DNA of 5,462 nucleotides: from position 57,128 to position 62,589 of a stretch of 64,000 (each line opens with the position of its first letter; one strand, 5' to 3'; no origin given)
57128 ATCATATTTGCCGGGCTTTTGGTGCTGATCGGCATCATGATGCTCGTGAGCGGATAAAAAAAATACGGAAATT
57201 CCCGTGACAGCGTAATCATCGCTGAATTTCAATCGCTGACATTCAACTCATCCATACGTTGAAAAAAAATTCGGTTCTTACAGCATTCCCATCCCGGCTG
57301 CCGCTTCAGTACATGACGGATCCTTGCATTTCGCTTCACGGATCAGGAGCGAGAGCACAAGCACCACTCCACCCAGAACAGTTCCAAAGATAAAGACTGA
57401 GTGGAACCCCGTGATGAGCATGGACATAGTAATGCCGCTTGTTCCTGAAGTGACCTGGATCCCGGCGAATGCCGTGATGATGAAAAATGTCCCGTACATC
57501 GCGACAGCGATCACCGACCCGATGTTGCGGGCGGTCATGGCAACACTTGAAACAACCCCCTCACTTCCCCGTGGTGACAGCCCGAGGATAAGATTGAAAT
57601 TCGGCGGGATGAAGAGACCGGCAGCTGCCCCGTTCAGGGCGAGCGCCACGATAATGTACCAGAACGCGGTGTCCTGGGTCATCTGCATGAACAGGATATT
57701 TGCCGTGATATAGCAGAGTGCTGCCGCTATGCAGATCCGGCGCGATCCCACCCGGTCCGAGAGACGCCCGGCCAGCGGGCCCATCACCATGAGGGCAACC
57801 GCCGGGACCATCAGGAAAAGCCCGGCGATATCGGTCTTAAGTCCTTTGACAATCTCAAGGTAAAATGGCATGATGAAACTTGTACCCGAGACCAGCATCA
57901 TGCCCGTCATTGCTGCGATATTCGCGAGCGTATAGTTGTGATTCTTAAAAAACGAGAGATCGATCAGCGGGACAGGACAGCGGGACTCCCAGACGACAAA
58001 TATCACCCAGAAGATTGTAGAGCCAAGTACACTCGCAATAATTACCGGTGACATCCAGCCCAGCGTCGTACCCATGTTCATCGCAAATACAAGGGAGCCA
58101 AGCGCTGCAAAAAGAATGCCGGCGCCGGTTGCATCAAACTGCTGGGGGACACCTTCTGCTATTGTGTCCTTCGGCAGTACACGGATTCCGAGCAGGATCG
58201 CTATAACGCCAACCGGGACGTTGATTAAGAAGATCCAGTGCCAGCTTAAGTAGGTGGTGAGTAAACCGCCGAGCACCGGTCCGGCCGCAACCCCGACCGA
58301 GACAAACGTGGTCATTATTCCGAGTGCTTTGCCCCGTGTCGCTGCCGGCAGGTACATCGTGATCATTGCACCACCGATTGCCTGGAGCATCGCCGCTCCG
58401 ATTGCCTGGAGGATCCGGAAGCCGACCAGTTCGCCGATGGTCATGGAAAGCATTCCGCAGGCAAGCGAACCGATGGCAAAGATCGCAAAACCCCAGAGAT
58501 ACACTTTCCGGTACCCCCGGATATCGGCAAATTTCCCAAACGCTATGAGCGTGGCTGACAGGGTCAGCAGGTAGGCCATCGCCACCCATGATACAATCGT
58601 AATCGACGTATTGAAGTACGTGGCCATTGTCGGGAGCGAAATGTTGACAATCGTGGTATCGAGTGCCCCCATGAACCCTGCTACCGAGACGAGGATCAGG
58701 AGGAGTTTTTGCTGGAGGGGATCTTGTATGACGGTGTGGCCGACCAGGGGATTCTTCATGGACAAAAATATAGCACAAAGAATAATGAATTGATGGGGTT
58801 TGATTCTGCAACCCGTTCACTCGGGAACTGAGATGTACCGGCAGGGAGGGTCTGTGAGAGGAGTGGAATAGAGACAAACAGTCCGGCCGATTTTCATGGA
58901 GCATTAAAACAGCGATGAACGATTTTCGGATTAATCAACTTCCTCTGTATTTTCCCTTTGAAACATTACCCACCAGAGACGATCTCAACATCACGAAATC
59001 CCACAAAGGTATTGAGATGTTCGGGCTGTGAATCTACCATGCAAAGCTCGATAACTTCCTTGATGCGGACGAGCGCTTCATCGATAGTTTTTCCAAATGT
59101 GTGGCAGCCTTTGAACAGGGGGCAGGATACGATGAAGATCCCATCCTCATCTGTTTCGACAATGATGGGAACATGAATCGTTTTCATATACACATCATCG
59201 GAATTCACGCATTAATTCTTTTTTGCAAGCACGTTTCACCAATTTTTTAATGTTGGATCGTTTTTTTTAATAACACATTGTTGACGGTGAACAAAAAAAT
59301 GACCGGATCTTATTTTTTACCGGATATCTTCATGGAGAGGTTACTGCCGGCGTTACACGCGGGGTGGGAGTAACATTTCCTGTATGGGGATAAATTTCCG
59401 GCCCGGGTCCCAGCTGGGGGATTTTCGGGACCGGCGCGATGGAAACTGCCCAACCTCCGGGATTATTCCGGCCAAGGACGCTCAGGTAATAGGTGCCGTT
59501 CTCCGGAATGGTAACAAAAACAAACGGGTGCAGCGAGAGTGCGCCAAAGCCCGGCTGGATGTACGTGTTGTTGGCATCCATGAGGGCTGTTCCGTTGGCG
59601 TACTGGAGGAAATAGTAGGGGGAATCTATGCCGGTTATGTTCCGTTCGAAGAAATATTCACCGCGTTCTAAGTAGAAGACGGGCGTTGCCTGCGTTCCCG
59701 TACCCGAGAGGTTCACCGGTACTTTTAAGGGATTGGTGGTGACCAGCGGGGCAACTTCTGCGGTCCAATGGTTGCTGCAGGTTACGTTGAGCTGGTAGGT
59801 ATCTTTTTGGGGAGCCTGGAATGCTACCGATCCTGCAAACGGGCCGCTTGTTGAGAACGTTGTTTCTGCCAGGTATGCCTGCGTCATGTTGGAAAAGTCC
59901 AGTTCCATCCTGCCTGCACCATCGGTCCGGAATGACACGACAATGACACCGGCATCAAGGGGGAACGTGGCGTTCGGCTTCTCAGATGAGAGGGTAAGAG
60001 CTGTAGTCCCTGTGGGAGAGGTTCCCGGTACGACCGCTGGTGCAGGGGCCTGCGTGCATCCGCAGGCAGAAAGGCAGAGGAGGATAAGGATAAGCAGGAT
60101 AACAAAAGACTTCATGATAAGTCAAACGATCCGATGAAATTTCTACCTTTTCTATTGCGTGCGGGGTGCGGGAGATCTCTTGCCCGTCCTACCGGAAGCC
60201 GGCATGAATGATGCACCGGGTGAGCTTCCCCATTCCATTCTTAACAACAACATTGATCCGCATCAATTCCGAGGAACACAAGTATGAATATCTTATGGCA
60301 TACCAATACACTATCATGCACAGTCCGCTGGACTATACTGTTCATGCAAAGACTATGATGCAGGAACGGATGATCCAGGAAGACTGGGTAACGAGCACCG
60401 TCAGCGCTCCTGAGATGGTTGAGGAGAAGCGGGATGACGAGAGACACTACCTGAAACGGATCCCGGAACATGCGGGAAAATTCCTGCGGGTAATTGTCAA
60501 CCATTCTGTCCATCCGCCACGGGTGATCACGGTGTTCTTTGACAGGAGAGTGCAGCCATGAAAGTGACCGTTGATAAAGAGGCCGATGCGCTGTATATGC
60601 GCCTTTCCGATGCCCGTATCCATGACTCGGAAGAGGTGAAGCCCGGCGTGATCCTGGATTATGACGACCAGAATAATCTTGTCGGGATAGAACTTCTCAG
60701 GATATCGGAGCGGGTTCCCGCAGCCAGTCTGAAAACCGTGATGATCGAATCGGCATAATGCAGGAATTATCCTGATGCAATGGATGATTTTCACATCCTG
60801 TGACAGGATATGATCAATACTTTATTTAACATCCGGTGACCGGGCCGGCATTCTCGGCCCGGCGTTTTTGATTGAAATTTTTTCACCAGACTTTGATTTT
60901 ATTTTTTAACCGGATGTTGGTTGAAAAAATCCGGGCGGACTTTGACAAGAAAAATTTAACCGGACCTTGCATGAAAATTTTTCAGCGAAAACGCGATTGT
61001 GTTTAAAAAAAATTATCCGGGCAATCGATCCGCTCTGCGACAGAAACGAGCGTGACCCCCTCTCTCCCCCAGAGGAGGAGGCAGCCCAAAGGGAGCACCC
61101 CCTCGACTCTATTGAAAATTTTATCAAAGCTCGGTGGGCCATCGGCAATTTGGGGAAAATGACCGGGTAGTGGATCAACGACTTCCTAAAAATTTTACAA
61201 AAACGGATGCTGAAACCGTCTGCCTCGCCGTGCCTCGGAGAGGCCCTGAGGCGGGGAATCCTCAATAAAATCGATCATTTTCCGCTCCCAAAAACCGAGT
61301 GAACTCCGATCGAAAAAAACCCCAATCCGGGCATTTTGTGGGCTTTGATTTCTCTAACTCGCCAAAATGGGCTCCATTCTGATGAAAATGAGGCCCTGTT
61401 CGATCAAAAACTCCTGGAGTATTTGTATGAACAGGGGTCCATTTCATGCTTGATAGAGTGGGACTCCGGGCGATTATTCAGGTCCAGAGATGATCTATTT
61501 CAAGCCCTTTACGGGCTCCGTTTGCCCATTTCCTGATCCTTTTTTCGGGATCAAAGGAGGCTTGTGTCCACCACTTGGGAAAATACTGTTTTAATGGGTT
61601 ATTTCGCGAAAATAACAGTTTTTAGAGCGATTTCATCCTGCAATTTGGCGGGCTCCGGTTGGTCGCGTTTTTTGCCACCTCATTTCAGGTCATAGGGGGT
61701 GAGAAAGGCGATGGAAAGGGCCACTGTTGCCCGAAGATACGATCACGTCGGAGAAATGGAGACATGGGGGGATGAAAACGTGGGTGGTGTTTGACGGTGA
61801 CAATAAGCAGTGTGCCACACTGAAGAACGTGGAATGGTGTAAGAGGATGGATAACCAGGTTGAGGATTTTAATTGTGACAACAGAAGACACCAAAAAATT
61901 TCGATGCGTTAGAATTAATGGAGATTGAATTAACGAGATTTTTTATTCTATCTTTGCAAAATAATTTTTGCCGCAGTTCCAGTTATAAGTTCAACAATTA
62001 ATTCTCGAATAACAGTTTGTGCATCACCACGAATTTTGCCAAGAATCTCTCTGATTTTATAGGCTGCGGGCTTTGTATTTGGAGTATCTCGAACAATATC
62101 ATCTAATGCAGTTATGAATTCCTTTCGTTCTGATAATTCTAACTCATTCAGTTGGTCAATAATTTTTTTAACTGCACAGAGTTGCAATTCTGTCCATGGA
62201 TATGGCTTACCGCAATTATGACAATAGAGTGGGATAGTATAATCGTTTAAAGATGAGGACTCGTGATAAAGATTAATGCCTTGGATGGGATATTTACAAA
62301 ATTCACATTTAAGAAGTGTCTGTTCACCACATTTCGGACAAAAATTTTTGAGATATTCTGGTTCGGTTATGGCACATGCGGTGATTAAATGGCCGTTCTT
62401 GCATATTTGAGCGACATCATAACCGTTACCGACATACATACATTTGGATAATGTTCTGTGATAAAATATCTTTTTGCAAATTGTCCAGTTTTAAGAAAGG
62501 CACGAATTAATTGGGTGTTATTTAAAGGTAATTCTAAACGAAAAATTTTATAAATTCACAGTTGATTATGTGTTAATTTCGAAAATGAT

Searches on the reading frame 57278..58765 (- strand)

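Call 19: search_protein_families(library=pfam, proteins=[window:57278-58765:-])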
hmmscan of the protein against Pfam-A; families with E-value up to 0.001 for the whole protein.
window:57278-58765:- (495 aa): 1 family
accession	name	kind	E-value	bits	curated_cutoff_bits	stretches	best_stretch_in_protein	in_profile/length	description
PF07690.21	MFS_1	-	3.5e-54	184.5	33.4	1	27-420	2-346/347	Major Facilitator Superfamily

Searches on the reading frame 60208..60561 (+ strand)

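Call 19: search_protein_families(library=pfam, proteins=[window:60208-60561:+])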
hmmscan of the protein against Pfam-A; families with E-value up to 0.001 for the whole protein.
window:60208-60561:+ (117 aa): 1 family
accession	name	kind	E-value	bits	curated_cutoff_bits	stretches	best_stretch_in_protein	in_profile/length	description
PF14076.12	DUF4258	-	8.9e-13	48.8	25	1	43-110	1-70/71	Domain of unknown function (DUF4258)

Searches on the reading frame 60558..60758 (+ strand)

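Call 19: search_protein_families(library=pfam, proteins=[window:60558-60758:+])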
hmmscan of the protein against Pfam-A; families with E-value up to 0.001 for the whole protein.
window:60558-60758:+ (66 aa): 1 family
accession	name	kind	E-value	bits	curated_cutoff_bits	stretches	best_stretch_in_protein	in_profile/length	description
PF10049.14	DUF2283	-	4e-18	65.8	23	1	2-50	1-49/49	Protein of unknown function (DUF2283)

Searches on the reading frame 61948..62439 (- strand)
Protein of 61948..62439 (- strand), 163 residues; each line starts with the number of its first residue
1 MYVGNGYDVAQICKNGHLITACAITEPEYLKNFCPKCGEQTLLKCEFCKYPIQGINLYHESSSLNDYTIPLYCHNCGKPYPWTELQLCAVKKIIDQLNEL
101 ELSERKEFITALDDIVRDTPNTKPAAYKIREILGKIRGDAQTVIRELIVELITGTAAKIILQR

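Call 19: search_protein_families(library=pfam, proteins=[window:61948-62439:-])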
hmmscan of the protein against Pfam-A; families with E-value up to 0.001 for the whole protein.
window:61948-62439:- (163 aa): 2 families
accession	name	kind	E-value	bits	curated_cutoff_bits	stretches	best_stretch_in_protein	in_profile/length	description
PF10083.14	DUF2321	-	5.7e-47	159.7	24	1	7-160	2-157/157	Uncharacterized protein conserved in bacteria (DUF2321)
PF08772.16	Zn_ribbon_NOB1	-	2.2e-05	24.9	24.9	1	20-47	12-39/72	Nin one binding (NOB1) Zn-ribbon like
